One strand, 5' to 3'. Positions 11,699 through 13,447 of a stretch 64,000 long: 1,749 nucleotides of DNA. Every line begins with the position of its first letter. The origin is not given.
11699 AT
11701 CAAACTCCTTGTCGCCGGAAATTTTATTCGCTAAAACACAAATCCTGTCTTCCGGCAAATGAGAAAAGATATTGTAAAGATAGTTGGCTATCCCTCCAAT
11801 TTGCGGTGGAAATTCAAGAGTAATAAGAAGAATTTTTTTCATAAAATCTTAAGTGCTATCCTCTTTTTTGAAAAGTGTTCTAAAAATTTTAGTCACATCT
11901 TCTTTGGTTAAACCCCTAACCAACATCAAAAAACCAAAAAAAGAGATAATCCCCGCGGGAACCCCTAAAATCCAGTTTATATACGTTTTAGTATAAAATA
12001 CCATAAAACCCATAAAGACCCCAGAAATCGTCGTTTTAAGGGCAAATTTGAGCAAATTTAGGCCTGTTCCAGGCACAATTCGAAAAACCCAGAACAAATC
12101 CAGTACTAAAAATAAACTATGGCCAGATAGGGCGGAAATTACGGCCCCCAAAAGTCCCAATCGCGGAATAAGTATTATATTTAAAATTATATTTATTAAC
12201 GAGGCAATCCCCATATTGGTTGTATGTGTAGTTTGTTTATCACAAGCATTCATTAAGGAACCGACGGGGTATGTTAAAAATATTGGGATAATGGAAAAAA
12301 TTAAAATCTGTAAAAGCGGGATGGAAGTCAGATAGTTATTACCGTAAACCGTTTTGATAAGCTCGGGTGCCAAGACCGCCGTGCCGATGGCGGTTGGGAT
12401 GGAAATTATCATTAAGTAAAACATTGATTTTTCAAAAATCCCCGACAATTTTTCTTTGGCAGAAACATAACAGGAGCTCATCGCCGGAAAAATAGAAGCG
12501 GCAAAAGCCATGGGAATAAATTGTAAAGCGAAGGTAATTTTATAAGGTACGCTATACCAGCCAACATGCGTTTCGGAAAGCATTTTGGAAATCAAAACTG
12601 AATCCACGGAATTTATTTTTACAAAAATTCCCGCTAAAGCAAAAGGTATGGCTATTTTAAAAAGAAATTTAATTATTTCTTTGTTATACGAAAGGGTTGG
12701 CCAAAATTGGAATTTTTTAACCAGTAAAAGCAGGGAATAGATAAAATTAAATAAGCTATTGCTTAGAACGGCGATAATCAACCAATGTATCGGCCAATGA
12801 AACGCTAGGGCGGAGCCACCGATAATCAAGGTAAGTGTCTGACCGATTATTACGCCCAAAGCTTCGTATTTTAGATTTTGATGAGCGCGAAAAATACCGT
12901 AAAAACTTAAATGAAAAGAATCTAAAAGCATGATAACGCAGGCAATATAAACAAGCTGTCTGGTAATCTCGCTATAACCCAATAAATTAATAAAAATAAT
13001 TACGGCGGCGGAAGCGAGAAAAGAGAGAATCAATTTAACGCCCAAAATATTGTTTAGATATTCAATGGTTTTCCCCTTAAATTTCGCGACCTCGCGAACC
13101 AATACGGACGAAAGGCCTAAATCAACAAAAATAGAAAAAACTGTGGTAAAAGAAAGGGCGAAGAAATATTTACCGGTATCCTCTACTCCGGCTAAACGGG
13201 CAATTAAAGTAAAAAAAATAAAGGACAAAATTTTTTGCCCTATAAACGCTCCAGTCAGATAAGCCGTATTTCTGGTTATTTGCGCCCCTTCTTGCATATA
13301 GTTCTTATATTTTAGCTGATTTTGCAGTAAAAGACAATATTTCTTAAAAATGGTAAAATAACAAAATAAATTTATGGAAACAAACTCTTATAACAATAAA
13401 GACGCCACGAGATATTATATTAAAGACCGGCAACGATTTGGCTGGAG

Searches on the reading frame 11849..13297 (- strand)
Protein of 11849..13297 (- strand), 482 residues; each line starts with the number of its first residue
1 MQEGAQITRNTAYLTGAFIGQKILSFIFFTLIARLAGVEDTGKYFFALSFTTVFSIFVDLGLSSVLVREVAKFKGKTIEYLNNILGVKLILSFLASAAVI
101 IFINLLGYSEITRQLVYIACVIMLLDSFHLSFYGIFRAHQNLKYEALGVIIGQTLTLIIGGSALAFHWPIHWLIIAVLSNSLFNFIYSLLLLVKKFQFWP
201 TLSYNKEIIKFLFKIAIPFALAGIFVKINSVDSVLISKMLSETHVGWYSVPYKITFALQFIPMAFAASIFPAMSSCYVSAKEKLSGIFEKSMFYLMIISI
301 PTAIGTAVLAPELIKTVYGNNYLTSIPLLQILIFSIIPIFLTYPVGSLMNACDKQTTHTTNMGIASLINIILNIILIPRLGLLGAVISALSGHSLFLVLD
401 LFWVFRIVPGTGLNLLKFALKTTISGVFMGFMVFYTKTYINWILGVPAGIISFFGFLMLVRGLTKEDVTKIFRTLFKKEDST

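Call 30: search_protein_families(library=pfam, proteins=[window:11849-13297:-], max_evalue=0.00001)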
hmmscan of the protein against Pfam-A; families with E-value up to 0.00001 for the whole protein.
window:11849-13297:- (482 aa): 2 families
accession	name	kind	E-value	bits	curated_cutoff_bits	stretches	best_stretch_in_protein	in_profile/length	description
PF01943.22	Polysacc_synt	-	9e-31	107.7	28.2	1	8-275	2-272/274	Polysaccharide biosynthesis protein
PF13440.11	Polysacc_synt_3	-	1.6e-22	80.6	23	1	32-327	2-293/293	Polysaccharide biosynthesis protein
